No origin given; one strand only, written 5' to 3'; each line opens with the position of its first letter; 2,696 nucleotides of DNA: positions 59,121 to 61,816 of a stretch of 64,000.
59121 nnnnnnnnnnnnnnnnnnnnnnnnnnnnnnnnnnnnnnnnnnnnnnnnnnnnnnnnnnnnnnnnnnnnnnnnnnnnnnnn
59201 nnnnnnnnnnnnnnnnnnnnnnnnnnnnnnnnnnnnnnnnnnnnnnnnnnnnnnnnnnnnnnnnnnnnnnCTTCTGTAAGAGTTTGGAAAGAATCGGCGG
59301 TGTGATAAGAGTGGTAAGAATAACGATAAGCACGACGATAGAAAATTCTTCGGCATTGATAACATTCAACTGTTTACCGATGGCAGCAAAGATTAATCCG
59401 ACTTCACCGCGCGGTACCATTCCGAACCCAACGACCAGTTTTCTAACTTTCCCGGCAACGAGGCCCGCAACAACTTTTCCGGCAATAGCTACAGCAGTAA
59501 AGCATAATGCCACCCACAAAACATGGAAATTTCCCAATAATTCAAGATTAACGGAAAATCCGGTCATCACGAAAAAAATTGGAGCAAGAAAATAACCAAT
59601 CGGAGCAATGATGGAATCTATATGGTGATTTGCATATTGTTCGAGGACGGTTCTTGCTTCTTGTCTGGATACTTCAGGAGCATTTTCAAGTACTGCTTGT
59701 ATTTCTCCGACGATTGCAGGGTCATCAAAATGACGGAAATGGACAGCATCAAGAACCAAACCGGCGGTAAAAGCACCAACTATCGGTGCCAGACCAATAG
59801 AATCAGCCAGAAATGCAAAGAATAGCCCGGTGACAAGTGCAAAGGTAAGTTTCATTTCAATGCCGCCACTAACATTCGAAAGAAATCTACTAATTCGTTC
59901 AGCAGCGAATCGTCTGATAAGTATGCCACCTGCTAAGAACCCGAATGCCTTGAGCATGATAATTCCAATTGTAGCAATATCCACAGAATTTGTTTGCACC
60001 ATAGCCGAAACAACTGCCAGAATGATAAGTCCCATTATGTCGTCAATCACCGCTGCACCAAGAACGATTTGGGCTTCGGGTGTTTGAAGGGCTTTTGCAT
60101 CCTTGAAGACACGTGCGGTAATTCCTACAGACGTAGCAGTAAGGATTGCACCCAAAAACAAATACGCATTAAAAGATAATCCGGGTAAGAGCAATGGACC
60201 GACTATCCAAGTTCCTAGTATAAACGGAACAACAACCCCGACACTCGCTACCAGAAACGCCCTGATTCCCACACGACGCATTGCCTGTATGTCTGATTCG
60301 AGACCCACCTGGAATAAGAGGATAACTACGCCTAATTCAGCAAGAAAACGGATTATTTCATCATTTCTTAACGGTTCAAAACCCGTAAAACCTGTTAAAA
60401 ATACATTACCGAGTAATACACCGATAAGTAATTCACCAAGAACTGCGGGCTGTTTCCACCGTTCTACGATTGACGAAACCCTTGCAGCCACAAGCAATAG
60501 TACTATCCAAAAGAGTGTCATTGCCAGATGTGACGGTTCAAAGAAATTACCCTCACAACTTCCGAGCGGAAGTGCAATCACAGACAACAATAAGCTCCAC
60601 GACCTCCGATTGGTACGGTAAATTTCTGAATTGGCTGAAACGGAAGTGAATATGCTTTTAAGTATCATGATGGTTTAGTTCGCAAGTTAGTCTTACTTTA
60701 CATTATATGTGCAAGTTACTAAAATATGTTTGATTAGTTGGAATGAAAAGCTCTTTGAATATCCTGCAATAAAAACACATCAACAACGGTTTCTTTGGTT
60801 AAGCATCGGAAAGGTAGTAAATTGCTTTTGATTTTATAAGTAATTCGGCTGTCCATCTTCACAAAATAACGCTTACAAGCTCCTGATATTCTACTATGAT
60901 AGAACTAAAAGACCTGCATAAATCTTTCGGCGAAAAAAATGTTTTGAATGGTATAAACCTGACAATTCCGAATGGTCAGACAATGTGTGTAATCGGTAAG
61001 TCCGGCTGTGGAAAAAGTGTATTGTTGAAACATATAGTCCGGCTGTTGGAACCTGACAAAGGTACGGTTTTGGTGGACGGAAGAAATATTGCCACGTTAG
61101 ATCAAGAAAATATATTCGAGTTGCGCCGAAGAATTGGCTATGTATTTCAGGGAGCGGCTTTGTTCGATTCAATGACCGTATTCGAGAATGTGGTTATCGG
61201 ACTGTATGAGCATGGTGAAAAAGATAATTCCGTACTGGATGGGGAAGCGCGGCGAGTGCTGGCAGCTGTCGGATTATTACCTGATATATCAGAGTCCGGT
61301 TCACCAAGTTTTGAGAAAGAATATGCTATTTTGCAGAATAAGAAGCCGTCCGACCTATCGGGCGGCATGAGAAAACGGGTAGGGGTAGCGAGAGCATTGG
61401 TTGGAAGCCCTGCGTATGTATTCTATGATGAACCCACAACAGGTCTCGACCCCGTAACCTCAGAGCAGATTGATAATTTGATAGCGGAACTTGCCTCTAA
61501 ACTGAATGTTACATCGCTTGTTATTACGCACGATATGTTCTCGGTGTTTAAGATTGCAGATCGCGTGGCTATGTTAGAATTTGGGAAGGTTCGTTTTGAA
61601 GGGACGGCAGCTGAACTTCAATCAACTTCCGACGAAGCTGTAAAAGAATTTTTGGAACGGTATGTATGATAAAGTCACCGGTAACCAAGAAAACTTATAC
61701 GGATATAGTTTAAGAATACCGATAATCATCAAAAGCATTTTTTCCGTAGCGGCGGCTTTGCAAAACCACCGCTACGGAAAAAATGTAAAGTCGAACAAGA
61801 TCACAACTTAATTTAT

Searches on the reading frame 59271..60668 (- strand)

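Call 30: search_protein_families(library=pfam, proteins=[window:59271-60668:-], max_evalue=0.00001)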
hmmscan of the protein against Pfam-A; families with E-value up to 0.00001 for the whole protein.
window:59271-60668:- (466 aa): 1 family
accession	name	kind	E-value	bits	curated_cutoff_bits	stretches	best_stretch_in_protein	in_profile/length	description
PF00999.27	Na_H_Exchanger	-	2.1e-62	211.6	26.2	1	60-465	6-374/375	Sodium/hydrogen exchanger, transmembrane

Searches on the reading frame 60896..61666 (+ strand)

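Call 30: search_protein_families(library=pfam, proteins=[window:60896-61666:+], max_evalue=0.00001)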
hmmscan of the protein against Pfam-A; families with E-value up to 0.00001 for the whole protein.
window:60896-61666:+ (257 aa): 1 family
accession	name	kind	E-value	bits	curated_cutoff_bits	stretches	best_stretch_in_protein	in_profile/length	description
PF00005.33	ABC_tran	-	2.2e-31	109.7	25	1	17-182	1-137/137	ABC transporter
